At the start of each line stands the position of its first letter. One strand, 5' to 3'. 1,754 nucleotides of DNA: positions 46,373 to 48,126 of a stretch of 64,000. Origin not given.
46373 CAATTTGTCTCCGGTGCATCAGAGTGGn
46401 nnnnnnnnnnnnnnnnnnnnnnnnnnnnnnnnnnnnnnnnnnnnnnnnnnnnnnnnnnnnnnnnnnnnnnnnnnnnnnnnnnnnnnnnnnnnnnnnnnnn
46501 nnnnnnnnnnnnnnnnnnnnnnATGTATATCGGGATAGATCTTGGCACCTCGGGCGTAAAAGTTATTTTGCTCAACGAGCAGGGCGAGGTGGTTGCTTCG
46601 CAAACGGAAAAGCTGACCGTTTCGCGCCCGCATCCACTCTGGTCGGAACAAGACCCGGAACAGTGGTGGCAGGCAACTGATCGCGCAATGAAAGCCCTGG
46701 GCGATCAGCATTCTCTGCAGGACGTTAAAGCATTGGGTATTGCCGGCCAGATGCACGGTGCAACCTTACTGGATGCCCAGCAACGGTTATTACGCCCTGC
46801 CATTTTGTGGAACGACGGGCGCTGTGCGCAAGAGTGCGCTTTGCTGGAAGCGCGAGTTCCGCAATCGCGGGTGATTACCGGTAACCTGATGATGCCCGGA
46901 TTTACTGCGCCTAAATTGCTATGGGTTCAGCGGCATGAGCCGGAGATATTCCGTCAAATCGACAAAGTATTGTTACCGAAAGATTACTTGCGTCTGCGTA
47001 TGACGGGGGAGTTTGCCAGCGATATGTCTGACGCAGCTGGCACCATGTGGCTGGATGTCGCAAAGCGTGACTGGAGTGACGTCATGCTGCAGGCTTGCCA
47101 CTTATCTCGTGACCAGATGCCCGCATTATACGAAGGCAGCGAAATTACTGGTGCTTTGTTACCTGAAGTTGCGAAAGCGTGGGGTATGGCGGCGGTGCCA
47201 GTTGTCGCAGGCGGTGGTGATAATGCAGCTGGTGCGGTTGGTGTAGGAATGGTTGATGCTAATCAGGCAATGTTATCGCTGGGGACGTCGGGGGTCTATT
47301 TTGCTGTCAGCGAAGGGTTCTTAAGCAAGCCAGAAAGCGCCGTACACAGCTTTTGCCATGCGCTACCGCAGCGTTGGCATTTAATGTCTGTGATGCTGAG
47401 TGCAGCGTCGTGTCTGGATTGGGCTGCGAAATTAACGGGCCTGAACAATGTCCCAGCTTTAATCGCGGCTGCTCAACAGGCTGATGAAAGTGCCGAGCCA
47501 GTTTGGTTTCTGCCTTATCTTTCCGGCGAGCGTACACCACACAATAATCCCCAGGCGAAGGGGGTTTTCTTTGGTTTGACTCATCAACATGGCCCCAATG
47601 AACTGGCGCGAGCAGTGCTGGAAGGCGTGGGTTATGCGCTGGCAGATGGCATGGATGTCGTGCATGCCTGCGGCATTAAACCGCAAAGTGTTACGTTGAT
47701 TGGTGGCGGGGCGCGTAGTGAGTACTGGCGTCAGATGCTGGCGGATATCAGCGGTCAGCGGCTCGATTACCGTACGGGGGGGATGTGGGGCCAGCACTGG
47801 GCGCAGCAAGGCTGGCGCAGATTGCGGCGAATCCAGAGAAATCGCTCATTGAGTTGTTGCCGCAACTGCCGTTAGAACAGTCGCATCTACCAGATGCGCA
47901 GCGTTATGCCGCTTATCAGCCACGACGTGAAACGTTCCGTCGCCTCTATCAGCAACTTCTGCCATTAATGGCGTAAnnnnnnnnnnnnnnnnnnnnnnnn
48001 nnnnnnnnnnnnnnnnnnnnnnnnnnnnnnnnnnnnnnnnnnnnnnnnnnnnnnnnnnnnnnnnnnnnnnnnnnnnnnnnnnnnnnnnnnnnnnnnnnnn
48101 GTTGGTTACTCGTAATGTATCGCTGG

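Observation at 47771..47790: xylB reading frame broken by loss of one G in a homopolymeric run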

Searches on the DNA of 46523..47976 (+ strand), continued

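Call 29: get_annotated_region(hit=H207, flank=9000)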
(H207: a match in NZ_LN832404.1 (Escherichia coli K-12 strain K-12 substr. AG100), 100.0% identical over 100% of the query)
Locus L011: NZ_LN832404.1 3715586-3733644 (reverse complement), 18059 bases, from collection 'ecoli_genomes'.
description: Escherichia coli K-12 substr. AG100 chromosome I
organism: Escherichia coli K-12 strain K-12 substr. AG100 (NCBI taxid 83333)
replicon: chromosome; assembly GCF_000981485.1
host: -; source: -; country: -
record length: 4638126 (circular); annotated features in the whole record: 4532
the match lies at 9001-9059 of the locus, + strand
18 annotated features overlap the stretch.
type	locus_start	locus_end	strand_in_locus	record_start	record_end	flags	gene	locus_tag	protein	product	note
CDS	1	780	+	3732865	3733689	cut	bax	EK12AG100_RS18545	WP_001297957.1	protein bax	-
CDS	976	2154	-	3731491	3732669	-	xylR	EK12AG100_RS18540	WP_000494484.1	D-xylose utilization transcriptional activator XylR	D-xylose enhances binding of XylR to the xyl promoter and activates transcription.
CDS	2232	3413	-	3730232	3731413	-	xylH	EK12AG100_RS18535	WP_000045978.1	xylose ABC transporter permease XylH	-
CDS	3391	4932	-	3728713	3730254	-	xylG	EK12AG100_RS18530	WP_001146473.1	D-xylose ABC transporter ATP-binding protein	-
CDS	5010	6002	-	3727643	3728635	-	xylF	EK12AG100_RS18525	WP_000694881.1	D-xylose ABC transporter substrate-binding protein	-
CDS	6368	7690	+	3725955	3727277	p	xylA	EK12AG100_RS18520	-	xylose isomerase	internal stop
CDS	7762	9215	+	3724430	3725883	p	xylB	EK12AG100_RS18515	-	xylulokinase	frameshifted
CDS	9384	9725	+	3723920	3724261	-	yiaB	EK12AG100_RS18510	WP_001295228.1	inner membrane protein YiaB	-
CDS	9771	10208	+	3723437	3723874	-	yiaA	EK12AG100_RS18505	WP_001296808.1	inner membrane protein YiaA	-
CDS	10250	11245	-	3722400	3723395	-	wecH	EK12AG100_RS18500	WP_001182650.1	O-acetyltransferase WecH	-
CDS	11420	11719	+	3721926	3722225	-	ysaB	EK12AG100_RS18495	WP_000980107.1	YsaB family lipoprotein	-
CDS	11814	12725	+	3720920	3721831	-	glyQ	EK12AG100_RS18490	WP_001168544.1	glycine--tRNA ligase subunit alpha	-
CDS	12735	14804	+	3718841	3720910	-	glyS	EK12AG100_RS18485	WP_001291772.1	glycine--tRNA ligase subunit beta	-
CDS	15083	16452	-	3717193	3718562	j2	-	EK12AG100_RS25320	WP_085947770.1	IS3-like element IS150 family transposase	programmed frameshift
CDS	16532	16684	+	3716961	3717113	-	hokA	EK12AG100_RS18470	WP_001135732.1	type I toxin-antitoxin system toxin HokA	-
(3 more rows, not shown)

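Call 30: get_annotated_region(hit=H183, flank=9000)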
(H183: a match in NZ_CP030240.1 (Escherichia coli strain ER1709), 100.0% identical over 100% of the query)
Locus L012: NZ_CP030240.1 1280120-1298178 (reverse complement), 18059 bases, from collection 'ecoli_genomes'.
description: Escherichia coli strain ER1709 chromosome, complete genome
organism: Escherichia coli strain ER1709 (NCBI taxid 562)
replicon: chromosome; assembly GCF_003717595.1
host: -; source: -; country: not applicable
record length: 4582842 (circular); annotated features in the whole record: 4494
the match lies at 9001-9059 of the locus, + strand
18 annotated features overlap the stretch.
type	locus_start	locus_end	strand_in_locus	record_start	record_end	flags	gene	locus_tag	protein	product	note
CDS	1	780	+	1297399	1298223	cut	bax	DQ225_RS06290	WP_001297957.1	protein bax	-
CDS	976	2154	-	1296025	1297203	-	xylR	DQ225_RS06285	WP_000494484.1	D-xylose utilization transcriptional activator XylR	D-xylose enhances binding of XylR to the xyl promoter and activates transcription.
CDS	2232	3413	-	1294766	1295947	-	xylH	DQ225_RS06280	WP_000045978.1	xylose ABC transporter permease XylH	-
CDS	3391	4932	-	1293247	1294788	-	xylG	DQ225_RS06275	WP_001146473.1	D-xylose ABC transporter ATP-binding protein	-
CDS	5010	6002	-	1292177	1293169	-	xylF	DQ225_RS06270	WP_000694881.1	D-xylose ABC transporter substrate-binding protein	-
CDS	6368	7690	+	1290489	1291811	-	xylA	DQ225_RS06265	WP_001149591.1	xylose isomerase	-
CDS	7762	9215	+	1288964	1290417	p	xylB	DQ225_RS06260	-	xylulokinase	frameshifted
CDS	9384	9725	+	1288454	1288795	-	yiaB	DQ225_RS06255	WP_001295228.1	inner membrane protein YiaB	-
CDS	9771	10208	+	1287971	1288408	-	yiaA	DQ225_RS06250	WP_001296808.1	inner membrane protein YiaA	-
CDS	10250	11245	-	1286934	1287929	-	wecH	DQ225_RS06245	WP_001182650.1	O-acetyltransferase WecH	-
CDS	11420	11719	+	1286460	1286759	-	ysaB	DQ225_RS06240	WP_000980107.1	YsaB family lipoprotein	-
CDS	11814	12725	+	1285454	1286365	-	glyQ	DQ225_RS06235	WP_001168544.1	glycine--tRNA ligase subunit alpha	-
CDS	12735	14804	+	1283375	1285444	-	glyS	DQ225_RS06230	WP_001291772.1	glycine--tRNA ligase subunit beta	-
CDS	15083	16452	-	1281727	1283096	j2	-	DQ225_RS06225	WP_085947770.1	IS3-like element IS150 family transposase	programmed frameshift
CDS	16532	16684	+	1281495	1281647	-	hokA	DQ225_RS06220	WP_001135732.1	type I toxin-antitoxin system toxin HokA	-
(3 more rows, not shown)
